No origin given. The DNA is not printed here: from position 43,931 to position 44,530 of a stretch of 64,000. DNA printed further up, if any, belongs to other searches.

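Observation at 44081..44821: Possible ESCRT-I/ESCRT-II fusion: Vps28-core-like N-terminus on a Vps22 (EAP30) protein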

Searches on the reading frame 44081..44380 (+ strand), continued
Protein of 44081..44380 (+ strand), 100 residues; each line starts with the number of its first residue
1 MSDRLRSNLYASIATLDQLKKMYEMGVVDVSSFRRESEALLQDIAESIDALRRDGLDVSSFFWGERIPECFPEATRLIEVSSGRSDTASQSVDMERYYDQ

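Call 60: list_cluster_members(proteins=[P0146, P0150, P0151, P0153, P0157, P0162, P0163, P0165, P0167, P0168])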
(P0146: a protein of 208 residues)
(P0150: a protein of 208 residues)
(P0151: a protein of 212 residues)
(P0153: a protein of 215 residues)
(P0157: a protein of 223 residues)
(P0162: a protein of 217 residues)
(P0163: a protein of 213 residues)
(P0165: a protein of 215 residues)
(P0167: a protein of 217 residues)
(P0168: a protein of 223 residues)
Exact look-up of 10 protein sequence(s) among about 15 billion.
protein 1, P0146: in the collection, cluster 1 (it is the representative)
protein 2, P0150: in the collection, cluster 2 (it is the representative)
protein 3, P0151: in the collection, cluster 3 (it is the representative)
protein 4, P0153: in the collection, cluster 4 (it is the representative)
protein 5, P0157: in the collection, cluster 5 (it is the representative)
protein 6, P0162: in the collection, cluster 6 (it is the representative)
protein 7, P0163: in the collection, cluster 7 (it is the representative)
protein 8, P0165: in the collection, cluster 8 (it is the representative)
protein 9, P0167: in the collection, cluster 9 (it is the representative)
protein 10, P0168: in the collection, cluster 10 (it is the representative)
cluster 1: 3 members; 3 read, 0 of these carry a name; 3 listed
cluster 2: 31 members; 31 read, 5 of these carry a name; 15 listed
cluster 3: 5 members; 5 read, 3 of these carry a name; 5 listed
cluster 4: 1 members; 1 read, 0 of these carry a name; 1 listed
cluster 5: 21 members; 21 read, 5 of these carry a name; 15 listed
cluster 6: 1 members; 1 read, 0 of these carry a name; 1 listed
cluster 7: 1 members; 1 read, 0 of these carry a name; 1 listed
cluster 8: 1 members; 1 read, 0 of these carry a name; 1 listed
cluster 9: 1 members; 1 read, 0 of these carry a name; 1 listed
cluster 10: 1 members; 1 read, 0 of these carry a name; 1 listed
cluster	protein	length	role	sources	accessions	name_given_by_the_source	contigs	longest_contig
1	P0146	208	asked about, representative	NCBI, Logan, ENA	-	-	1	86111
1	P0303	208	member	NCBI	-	-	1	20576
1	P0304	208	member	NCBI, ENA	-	-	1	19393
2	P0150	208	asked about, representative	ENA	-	-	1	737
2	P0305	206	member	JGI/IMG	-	hypothetical protein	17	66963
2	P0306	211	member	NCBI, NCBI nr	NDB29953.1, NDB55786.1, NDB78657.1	hypothetical protein EB155_02220 [archaeon] | hypothetical protein [archaeon]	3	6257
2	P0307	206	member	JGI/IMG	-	hypothetical protein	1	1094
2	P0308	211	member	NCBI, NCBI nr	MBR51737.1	MAG: hypothetical protein CMD58_04415 [Gammaproteobacteria bacterium] | hypothetical protein [Gammaproteobacteria bacterium]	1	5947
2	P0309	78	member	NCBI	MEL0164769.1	MAG: hypothetical protein VW886_07350 [Candidatus Heimdallarchaeota archaeon]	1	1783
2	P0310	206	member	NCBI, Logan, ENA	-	-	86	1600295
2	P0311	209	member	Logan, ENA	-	-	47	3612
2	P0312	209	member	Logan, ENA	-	-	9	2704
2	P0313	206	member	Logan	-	-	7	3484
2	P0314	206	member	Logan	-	-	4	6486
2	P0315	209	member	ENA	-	-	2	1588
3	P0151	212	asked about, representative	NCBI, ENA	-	-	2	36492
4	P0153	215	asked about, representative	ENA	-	-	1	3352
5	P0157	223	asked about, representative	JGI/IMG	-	-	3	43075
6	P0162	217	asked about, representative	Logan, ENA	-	-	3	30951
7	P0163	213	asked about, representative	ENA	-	-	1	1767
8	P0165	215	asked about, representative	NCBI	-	-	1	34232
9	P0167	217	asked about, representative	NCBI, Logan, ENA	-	-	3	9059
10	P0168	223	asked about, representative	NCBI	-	-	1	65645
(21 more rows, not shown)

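Call 62: find_homologous_proteins(query=A6, max_evalue=0.001)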
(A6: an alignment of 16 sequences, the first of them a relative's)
Query A6 (16 sequences) (202 aa, profile of the alignment): 26 proteins with E <= 0.001 among 5220 candidates.
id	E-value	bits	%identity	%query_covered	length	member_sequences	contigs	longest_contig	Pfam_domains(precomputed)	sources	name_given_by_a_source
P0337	1.9e-76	274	39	98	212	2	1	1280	PF03997.18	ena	-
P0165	5.4e-70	253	29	95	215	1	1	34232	PF03997.18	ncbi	-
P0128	5.9e-69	250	100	100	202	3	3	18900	PF03997.18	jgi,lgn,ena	-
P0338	3.2e-67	244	43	99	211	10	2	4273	PF03997.18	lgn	-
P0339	5.9e-67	243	29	95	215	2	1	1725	PF03997.18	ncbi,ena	-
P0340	7.5e-65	236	28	95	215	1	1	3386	PF03997.18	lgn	-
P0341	2.0e-64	235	80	100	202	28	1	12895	PF03997.18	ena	-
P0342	8.0e-63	230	32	95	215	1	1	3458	PF03997.18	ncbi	-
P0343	4.0e-58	214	46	99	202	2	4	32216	PF03997.18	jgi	-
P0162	5.0e-50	188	24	69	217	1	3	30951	PF03997.18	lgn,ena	-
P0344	6.1e-36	142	21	83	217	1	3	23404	PF03997.18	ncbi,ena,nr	ncbi:MAG: hypothetical protein KGD63_05845 [Candidatus Lokiarchaeota archaeon]|nr:hypothetical prote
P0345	3.1e-35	140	23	74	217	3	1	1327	PF03997.18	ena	-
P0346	1.7e-33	134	20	74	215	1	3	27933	PF03997.18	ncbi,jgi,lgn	-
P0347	2.0e-29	121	23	74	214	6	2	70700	PF03997.18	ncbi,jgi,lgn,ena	jgi:hypothetical protein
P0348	9.2e-28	115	22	70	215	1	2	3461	PF03997.18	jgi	-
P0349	5.6e-27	113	20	85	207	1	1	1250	PF03997.18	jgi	jgi:hypothetical protein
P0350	2.0e-26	111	23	78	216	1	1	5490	PF03997.18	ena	-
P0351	4.9e-26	110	24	70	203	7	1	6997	PF03997.18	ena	-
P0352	6.6e-26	109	21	70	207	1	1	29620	PF03997.18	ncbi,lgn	ncbi:MAG: hypothetical protein ACFE9N_05230 [Promethearchaeota archaeon]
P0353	2.7e-25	107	32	22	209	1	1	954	PF03997.18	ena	-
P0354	3.4e-25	107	18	71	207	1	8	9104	PF03997.18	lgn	-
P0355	5.5e-25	106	18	72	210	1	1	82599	PF03997.18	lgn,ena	-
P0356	1.7e-24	105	24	70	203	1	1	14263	PF03997.18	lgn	-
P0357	5.2e-24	103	20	75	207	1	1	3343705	PF03997.18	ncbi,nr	ncbi:MAG: hypothetical protein JSV62_05620 [Promethearchaeota archaeon]|nr:MAG: hypothetical protein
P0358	1.9e-23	101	21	70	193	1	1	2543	PF03997.18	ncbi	ncbi:MAG: hypothetical protein ACFFG0_56650, partial [Candidatus Thorarchaeota archaeon]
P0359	2.9e-20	91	18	69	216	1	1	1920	PF03997.18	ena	-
